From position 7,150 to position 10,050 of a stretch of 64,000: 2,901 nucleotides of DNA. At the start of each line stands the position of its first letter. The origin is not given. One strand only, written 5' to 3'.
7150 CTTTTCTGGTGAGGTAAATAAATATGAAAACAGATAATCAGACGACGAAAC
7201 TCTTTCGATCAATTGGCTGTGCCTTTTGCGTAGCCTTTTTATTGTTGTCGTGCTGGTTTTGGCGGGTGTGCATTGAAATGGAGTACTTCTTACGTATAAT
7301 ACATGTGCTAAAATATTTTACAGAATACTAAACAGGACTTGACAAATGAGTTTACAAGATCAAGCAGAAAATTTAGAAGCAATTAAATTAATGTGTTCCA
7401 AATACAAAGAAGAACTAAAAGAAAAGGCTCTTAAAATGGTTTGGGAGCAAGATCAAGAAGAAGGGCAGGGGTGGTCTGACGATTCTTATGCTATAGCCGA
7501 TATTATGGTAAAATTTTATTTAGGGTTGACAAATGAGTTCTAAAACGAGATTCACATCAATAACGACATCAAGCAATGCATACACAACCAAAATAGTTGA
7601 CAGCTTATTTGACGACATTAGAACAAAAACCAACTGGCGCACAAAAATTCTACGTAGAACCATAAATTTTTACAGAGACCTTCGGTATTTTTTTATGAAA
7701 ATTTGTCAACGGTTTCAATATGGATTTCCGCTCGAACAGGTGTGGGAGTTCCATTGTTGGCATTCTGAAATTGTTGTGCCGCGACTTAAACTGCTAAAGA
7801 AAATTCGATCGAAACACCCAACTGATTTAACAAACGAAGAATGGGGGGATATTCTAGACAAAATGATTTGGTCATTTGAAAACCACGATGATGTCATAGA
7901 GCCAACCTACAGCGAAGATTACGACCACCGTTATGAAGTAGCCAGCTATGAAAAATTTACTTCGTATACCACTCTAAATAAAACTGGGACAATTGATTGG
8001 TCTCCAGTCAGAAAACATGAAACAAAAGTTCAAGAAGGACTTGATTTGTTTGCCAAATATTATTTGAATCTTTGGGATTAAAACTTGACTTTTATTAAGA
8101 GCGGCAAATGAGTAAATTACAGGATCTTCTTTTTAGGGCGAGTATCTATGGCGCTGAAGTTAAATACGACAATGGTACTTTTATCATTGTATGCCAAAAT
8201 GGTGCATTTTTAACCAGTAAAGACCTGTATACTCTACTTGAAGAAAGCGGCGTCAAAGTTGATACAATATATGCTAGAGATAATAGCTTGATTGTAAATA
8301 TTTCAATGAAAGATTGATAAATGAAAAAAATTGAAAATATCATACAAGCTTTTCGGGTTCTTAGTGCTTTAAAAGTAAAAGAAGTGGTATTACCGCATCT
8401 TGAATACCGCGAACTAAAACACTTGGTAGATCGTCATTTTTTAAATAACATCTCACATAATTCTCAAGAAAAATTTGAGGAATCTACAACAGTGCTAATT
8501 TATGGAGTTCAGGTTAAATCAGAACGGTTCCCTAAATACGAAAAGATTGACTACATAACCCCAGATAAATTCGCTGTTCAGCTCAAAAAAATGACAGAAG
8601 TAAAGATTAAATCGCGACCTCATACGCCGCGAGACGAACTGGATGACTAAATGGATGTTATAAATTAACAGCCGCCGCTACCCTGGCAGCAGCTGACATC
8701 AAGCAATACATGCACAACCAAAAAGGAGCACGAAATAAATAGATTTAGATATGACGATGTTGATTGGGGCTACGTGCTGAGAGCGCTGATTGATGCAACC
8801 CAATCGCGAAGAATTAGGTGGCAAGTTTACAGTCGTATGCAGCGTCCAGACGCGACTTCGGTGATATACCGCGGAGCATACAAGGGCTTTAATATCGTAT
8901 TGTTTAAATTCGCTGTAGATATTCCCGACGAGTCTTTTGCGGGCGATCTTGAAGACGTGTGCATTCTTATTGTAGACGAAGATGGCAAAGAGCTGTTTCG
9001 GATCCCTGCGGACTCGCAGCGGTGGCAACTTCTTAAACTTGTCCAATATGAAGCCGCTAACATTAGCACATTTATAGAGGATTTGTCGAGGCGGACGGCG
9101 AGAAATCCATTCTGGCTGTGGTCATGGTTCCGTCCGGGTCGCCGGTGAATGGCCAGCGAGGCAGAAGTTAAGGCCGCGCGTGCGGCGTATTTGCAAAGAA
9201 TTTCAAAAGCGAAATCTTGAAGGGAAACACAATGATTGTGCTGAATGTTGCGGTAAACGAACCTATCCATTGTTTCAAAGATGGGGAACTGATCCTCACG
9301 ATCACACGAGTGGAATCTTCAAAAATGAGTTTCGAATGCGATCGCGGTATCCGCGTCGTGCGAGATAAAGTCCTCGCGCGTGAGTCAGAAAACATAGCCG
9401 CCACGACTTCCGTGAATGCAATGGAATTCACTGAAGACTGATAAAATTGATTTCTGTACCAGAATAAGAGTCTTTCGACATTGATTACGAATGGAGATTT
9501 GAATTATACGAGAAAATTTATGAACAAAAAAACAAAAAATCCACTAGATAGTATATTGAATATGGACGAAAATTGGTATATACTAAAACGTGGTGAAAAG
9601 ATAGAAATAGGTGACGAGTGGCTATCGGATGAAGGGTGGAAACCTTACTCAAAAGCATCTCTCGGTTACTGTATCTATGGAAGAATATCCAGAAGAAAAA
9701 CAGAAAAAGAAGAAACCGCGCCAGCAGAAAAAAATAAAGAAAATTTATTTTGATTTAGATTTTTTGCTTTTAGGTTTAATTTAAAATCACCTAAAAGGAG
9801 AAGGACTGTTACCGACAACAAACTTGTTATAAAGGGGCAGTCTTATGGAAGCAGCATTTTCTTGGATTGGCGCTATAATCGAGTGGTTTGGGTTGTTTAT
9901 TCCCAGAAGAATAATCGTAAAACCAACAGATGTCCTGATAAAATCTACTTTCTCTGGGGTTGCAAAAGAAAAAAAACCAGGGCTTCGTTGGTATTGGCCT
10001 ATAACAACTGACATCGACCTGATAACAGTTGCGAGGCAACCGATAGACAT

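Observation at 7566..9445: GC-rich ~0.8-kb island carrying a CsrA-like gene, abutting one copy of a 29-bp direct repeat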

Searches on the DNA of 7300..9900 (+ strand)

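Call 7: search_dna_similar(query=window:7300-9800:+, collection=phages, mode=distant, max_rows=30)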
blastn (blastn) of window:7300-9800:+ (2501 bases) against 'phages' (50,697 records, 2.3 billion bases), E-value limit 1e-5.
No match.
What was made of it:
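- Tried and rejected: blastn of 7300-9800 against GenBank phages gave no match (call 7).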

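Call 76: search_rna_families(source=window, start=7300, end=9900, threshold=evalue, max_evalue=1)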
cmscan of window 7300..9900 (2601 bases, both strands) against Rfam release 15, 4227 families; matches with E-value up to 1: 0.
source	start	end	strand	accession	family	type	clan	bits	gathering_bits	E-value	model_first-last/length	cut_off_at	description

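Call 91: search_dna_similar(query=L012:1-2686:+, collection=phages, mode=distant, max_rows=8)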
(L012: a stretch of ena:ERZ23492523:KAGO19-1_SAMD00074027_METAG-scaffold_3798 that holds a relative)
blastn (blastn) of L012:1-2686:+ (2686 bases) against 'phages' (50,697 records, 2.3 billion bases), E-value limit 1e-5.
No match.

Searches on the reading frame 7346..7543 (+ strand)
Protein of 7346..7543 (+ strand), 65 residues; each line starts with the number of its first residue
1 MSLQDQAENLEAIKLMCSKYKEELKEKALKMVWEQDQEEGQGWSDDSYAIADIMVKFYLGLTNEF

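Call 9: search_protein_families(library=phrogs, proteins=[window:7346-7543:+], max_evalue=1)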
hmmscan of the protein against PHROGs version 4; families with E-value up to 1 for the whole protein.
window:7346-7543:+ (65 aa): 2 families
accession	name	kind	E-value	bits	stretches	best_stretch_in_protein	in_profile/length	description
phrog_26513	-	unknown function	0.0051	18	1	7-64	20-76/96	-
phrog_12561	-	transcription regulation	0.22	12.4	1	5-36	23-53/56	transcriptional regulator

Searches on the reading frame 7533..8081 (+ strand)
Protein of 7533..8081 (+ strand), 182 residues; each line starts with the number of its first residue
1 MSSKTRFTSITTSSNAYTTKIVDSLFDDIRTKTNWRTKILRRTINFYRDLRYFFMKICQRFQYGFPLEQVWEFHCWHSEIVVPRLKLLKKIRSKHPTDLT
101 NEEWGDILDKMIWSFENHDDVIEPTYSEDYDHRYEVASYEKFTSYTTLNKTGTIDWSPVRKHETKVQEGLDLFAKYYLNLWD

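Call 4: search_protein_families(library=pfam, proteins=[window:7533-8081:+], max_evalue=10)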
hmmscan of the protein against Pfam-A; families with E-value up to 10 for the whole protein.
window:7533-8081:+ (182 aa): 0 families

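Call 9: search_protein_families(library=phrogs, proteins=[window:7533-8081:+], max_evalue=1)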
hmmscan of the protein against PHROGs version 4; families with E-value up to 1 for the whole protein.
window:7533-8081:+ (182 aa): 2 families
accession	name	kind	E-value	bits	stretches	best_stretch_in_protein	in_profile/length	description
phrog_11543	-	unknown function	3e-16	61.3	1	98-182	89-173/173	-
phrog_16602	-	unknown function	0.46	12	0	165-181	100-116/117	-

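Call 19: find_encoding_contigs(protein=window:7533-8081:+, flank=10000)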
Protein window:7533-8081:+ (182 aa): 9 contigs read that carry it; 6 places shown.
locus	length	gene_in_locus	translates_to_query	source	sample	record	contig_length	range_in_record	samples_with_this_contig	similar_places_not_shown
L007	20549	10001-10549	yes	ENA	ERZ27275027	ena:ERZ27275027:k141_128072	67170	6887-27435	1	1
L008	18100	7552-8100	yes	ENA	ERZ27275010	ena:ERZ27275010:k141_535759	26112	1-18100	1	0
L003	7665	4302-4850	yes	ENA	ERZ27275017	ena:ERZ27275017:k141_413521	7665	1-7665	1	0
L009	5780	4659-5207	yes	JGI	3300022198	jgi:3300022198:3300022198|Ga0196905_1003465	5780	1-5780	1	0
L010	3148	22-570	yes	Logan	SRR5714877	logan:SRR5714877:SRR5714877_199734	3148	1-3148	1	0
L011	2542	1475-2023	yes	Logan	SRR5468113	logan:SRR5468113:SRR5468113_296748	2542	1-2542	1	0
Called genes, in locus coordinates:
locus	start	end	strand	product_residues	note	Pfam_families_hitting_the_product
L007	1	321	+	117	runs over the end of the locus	-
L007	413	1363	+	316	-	PF20530:DUF6745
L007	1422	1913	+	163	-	-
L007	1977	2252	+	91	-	-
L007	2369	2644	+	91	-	-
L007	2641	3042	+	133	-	PF09643:YopX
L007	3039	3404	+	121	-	PF00684:DnaJ_CXXCXGXG (faint)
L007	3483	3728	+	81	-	-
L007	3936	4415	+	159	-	-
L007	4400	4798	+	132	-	-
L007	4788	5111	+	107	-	-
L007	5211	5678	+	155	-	PF09643:YopX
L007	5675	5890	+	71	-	-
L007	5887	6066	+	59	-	-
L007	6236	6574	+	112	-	PF09643:YopX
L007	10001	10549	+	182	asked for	-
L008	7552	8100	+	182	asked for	-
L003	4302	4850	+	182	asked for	-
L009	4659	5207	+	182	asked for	-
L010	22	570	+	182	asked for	-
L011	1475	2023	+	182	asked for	-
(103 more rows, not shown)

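Call 35: find_related_loci(query=window:7533-8081:+, collection=viral_contigs, flank=6000)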
Query window:7533-8081:+ (182 aa) in viral_contigs; peptide patterns used: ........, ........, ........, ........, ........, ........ (x = any residue, [..] = any of these).
151 stretches matched a pattern; 147 encode a relative of the query (tblastn E <= 1e-3); the best 80 are kept; 80 distinct loci.
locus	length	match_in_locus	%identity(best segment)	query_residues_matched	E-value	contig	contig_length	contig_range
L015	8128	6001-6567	41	20-182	2e-35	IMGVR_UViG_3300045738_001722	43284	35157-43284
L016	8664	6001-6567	37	20-182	7e-34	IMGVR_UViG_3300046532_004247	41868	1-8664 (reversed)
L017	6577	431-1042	35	5-182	1e-33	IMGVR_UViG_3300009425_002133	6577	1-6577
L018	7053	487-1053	36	20-182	2e-33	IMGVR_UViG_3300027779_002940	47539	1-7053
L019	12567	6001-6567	39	20-182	2e-33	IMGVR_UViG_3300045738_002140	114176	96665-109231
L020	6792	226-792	37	20-182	4e-33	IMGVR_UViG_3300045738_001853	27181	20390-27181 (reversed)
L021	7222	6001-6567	37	20-182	3e-31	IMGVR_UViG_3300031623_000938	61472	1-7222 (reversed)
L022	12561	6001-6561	38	20-180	1e-30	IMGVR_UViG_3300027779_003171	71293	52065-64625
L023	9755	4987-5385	30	34-182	1e-15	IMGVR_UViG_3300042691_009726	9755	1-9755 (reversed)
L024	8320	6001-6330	38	80-182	1e-13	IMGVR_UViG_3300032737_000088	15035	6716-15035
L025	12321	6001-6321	35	78-182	5e-13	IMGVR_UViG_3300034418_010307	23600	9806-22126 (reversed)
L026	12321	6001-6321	35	78-182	5e-13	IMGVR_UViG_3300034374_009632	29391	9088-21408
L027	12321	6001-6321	35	78-182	5e-13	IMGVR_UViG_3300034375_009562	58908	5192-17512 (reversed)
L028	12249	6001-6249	35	78-182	9e-13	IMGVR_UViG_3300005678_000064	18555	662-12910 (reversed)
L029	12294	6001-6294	42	98-182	7e-13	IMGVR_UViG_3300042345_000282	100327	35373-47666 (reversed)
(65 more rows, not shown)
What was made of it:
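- Closest known: phrog_11543. Same: 147 homologues were found in IMG/VR (call 35).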

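Call 64: search_protein_families(library=padloc, proteins=[window:7533-8081:+], max_evalue=1)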
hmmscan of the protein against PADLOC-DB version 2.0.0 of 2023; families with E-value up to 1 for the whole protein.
window:7533-8081:+ (182 aa): 0 families

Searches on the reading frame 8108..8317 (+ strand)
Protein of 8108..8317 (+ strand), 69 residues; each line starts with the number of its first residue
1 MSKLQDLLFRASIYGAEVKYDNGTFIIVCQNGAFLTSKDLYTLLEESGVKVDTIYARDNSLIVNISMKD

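Call 4: search_protein_families(library=pfam, proteins=[window:8108-8317:+], max_evalue=10)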
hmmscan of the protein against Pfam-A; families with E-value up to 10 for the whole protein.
window:8108-8317:+ (69 aa): 0 families

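Call 9: search_protein_families(library=phrogs, proteins=[window:8108-8317:+], max_evalue=1)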
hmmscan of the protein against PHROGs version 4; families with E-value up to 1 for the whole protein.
window:8108-8317:+ (69 aa): 1 family
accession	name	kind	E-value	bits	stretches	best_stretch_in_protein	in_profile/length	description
phrog_29196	-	unknown function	0.11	13.5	1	21-37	24-40/43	-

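Call 63: search_protein_families(library=ncbifam, proteins=[window:8108-8317:+], max_evalue=10)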
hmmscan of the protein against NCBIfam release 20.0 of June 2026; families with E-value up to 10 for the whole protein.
window:8108-8317:+ (69 aa): 0 families

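Call 64: search_protein_families(library=padloc, proteins=[window:8108-8317:+], max_evalue=1)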
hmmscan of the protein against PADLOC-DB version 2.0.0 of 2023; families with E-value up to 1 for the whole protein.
window:8108-8317:+ (69 aa): 0 families

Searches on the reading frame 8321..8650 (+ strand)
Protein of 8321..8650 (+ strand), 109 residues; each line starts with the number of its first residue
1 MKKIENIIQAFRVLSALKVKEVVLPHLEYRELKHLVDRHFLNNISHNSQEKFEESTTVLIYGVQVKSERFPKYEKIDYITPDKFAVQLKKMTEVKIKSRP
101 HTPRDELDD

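Call 4: search_protein_families(library=pfam, proteins=[window:8321-8650:+], max_evalue=10)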
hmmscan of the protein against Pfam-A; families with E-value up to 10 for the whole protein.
window:8321-8650:+ (109 aa): 1 family
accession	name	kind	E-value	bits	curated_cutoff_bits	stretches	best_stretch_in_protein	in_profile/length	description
PF09809.14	MRP-L27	-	0.0058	17.1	25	2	17-52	41-74/97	Mitochondrial ribosomal protein L27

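Call 9: search_protein_families(library=phrogs, proteins=[window:8321-8650:+], max_evalue=1)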
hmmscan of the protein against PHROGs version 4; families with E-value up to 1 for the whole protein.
window:8321-8650:+ (109 aa): 1 family
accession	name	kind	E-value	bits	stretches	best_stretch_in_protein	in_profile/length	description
phrog_7592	-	tail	0.023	15.3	0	24-51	92-119/251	tail protein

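Call 63: search_protein_families(library=ncbifam, proteins=[window:8321-8650:+], max_evalue=10)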
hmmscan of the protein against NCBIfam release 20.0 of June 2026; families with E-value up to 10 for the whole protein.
window:8321-8650:+ (109 aa): 0 families

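Call 64: search_protein_families(library=padloc, proteins=[window:8321-8650:+], max_evalue=1)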
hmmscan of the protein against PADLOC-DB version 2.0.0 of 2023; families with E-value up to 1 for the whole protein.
window:8321-8650:+ (109 aa): 1 family
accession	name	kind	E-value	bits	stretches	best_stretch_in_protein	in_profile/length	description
PDLC03892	NsnC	-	0.0033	15.1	1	12-90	143-218/281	-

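Call 73: find_homologous_proteins(query=window:8321-8650:+, max_evalue=0.01)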
Query window:8321-8650:+ (109 aa): 1 proteins with E <= 0.01 among 7 candidates.
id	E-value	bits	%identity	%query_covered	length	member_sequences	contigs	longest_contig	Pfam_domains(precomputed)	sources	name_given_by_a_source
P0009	1.3e-63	229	100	100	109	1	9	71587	-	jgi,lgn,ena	-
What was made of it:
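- On Moron (strict sense: autonomous transcription unit inserted between genes that are adjacent in relatives): The 109-aa neighbour has no other homologue (call 73).
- Tried and rejected: The 109-aa neighbour has no homologue (call 73).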

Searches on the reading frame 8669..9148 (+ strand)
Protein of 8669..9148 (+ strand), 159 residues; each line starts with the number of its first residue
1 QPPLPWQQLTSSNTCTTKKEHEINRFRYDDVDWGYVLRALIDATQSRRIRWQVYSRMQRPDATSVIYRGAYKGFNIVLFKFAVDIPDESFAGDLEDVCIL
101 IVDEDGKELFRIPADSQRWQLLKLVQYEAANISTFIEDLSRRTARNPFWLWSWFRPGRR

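Call 22: find_homologous_proteins(query=window:8669-9148:+, max_evalue=1)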
Query window:8669-9148:+ (159 aa): 1 proteins with E <= 1 among 34 candidates.
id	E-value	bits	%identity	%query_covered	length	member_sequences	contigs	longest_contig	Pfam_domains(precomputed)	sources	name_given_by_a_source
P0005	7.6e-77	275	99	78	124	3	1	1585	-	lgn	-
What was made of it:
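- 8774..9148 (+): ORF-A, 124 aa from GTG. The frame is open from 8669. Other possible starts are ATA 8735, 6 nt after AAGGAG, and CTG 8693. It is an orphan with an uncertain coding status. Only itself was found among 5.8 billion proteins (call 22).
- No homologue exists (call 22).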

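Call 52: find_encoding_contigs(protein=P0005, flank=10000)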
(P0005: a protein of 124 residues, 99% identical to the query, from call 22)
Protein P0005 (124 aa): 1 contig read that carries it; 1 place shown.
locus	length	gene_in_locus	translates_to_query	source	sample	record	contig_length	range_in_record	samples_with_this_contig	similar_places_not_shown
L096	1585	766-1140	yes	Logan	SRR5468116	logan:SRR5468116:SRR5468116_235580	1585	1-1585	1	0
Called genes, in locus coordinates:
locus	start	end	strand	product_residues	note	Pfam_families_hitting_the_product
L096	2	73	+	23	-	?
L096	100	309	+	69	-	-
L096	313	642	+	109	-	-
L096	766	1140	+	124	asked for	-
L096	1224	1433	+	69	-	-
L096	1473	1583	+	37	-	?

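Call 63: search_protein_families(library=ncbifam, proteins=[window:8669-9148:+], max_evalue=10)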
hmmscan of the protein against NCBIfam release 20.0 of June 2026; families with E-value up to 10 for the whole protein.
window:8669-9148:+ (159 aa): 0 families

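Call 64: search_protein_families(library=padloc, proteins=[window:8669-9148:+], max_evalue=1)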
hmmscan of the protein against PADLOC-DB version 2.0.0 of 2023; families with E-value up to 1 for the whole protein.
window:8669-9148:+ (159 aa): 0 families

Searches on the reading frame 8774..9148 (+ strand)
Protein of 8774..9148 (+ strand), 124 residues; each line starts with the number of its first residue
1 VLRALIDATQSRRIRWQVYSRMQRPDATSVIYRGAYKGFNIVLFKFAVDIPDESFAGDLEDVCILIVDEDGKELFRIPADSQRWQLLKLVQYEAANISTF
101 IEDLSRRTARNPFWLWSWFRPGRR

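Call 4: search_protein_families(library=pfam, proteins=[window:8774-9148:+], max_evalue=10)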
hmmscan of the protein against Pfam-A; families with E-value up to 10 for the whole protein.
window:8774-9148:+ (124 aa): 2 families
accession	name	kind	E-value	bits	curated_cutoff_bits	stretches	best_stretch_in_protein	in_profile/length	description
PF12308.13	Noelin-1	-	0.0099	16.4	25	1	80-111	35-65/100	Neurogenesis glycoprotein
PF21834.1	DUF6894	-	0.087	13.4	24.1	1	53-78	41-67/69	Domain of unknown function (DUF6894)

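Call 9: search_protein_families(library=phrogs, proteins=[window:8774-9148:+], max_evalue=1)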
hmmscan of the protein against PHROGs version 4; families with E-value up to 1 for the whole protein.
window:8774-9148:+ (124 aa): 1 family
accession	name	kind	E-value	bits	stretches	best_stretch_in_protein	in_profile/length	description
phrog_30780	-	unknown function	0.2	12.8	1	56-105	12-61/83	-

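Call 79: predict_structure(protein=window:8774-9148:+)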
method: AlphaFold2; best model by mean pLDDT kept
length: 124 residues; sequences in the alignment: 1
mean_pLDDT: 57.1   pTM: 0.47
mean pLDDT of the five models: 57.1, 54.8, 46.3, 45.3, 38.6
residues with pLDDT >= 90: 0; 70-90: 28; 50-70: 52; < 50: 44
segments of 3 or more residues with pLDDT < 50: 1-12, 48-57, 88-95, 114-124
pLDDT, mean of each block of 10 residues (from residue 1): 34 65 68 72 62 48 71 69 50 52 57 47 37
secondary structure, 60 per line:
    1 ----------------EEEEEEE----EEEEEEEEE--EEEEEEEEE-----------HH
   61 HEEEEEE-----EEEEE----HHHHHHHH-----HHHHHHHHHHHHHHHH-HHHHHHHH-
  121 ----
elements in order: E17-23 E28-36 E39-47 E62-67 E73-77 H82-89 H95-110 H112-119
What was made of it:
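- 8774..9148 (+): Single-sequence AF2 gave pLDDT 57 with five strands and three helices (call 79).
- On FliW (CsrA antagonist), proposed for the 124-aa ORF: The model is low-confidence (call 79).
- Single-sequence AF2 gives an ordered five-strand sheet plus helices at pLDDT 57 and pTM 0.47 (call 79).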
